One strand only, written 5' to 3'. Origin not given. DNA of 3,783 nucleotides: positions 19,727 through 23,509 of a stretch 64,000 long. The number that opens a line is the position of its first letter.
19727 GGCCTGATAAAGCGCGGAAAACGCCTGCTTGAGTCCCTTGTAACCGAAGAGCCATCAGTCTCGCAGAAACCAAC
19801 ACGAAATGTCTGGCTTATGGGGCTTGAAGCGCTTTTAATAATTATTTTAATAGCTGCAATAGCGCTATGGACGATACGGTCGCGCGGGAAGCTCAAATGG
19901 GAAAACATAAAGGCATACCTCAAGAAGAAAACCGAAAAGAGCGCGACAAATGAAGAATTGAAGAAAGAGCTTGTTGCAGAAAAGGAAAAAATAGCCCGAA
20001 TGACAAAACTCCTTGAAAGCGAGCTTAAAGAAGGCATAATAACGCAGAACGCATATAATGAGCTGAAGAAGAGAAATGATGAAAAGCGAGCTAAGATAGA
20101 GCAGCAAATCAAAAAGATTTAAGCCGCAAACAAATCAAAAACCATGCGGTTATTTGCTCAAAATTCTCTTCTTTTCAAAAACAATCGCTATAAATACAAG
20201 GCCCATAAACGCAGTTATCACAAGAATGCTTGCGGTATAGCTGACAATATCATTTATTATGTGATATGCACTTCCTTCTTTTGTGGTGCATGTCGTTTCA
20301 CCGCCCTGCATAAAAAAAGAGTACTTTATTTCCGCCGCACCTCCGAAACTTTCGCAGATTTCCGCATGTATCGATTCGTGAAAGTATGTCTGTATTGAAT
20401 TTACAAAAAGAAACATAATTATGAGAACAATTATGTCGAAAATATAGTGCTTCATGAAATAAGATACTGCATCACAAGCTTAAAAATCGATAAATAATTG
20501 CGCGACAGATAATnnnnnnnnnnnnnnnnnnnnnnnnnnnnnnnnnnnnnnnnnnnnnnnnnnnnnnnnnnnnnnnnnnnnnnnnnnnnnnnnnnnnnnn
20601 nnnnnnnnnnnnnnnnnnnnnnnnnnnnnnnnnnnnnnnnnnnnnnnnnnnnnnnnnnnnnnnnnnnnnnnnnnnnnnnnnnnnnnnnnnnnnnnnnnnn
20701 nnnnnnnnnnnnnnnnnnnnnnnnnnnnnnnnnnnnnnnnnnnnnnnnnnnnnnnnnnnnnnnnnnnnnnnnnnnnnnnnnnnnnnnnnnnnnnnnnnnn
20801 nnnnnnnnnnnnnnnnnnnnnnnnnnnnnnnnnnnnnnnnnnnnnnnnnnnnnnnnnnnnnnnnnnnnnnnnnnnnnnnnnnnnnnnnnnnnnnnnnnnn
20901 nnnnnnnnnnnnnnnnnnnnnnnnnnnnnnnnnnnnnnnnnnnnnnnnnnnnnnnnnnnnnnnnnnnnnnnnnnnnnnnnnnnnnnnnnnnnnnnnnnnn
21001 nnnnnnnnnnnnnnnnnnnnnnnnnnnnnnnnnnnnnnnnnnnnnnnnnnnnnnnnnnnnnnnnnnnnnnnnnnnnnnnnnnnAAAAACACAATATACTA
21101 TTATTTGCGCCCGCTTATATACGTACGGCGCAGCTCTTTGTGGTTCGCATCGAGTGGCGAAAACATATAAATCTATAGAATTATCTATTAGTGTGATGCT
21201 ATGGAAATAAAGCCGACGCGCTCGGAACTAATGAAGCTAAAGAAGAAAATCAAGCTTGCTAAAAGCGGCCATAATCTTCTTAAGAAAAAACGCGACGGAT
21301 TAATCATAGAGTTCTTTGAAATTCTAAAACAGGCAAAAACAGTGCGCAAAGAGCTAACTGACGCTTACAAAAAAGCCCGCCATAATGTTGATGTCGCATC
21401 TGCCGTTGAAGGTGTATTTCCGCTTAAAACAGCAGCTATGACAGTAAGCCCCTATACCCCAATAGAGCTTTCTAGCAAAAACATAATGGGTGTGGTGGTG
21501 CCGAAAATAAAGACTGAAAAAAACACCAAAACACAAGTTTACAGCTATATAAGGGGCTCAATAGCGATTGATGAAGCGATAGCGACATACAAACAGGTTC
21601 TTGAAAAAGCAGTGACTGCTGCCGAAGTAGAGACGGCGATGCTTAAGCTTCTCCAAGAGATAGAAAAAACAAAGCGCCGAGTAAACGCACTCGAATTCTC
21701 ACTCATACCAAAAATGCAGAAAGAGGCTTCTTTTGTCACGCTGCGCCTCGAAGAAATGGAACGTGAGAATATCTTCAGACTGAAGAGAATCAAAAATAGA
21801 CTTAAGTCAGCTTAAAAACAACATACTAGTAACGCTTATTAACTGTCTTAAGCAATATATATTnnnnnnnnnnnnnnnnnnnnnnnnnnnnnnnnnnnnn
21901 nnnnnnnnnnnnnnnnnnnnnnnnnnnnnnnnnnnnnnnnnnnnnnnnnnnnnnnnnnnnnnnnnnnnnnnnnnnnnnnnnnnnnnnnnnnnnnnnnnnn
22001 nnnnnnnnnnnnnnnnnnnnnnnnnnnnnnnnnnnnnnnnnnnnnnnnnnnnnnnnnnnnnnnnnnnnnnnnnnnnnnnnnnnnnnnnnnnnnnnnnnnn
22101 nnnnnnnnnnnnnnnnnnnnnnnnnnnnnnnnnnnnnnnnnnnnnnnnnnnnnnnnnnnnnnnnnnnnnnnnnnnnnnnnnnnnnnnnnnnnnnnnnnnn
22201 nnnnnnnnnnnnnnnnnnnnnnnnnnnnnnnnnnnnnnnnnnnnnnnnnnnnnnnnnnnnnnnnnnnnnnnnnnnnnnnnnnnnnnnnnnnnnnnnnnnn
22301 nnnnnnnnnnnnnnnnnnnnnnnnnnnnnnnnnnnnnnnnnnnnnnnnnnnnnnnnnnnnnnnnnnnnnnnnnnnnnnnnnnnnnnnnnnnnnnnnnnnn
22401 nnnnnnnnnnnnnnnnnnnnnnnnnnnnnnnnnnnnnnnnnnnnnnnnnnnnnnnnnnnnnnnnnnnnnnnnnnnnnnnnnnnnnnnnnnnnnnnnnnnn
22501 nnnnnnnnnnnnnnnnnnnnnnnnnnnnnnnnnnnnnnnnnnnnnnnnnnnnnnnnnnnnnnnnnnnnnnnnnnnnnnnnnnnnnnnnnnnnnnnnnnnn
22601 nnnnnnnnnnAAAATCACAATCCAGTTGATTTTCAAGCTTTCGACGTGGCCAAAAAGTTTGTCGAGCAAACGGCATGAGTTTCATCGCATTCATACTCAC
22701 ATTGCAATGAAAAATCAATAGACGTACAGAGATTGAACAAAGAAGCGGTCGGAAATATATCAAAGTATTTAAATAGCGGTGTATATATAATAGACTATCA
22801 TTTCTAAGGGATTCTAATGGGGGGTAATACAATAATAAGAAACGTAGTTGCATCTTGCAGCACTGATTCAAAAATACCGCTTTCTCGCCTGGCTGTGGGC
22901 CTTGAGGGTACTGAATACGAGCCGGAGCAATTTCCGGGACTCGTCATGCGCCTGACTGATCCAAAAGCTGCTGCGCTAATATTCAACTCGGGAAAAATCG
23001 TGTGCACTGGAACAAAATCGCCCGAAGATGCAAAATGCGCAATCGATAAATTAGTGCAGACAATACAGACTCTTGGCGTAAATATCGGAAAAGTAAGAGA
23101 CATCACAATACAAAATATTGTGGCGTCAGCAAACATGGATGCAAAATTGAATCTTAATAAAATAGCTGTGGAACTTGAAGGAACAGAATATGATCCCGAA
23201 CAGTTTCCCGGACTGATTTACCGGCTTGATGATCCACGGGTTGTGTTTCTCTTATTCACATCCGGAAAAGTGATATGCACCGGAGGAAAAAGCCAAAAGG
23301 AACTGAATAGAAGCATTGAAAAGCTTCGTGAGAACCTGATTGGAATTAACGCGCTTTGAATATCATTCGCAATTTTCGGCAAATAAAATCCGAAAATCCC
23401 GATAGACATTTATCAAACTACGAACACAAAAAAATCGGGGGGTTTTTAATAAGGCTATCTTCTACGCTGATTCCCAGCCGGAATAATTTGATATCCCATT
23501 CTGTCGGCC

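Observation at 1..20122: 20-kb co-oriented locus: two sequon-saturated giant surface proteins bracketing a cytoplasmic coiled-coil protein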

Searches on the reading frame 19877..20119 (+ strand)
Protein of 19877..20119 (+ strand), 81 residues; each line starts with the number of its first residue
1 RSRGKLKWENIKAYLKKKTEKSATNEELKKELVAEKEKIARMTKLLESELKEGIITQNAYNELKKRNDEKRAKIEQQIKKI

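Call 59: search_protein_families(library=pfam, proteins=[window:19877-20119:+], max_evalue=10)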
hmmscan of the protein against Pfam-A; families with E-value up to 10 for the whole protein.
seq(81 aa): 5 families
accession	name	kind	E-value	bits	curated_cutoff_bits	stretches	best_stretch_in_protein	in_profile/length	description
PF08101.16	Msb1-Mug8_dom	-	0.028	13.9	23.6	1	15-71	49-108/423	Meiotically up-regulated protein Msb1/Mug8 domain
PF19930.4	DUF6393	-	0.16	13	26.9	1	54-79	46-71/96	Family of unknown function (DUF6393)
PF07455.17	Psu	-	0.19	11.7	27.4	1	10-79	11-82/182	Phage polarity suppression protein (Psu)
PF09317.16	ACDH_C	-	0.33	11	25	1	11-74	216-279/284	Acyl-CoA dehydrogenase, C-terminal, bacterial type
PF20882.2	Sos7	-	3.1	8.5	27.3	1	20-51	38-69/75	Kinetochore protein Sos7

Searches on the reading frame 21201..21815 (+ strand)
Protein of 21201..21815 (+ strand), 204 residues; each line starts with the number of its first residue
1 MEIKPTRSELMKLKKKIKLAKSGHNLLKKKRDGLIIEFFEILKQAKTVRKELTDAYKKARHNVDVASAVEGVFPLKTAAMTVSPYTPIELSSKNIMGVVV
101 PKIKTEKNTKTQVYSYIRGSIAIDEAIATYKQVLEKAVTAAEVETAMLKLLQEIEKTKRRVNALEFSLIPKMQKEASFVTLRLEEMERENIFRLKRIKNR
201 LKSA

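Call 9: search_protein_families(library=pfam, proteins=[window:21201-21815:+], max_evalue=0.001)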
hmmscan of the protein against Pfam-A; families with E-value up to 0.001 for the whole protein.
window:21201-21815:+ (204 aa): 1 family
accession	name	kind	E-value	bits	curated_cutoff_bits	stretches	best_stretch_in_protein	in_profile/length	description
PF01813.22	ATP-synt_D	-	5e-57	193.4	25.7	1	9-199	1-196/196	ATP synthase subunit D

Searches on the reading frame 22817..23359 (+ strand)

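Call 9: search_protein_families(library=pfam, proteins=[window:22817-23359:+], max_evalue=0.001)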
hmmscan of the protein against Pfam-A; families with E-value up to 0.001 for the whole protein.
window:22817-23359:+ (180 aa): 1 family
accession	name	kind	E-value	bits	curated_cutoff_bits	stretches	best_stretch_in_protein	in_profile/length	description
PF00352.27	TBP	-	1.6e-61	204.5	22.9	2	6-85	3-84/85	Transcription factor TFIID (or TATA-binding protein, TBP)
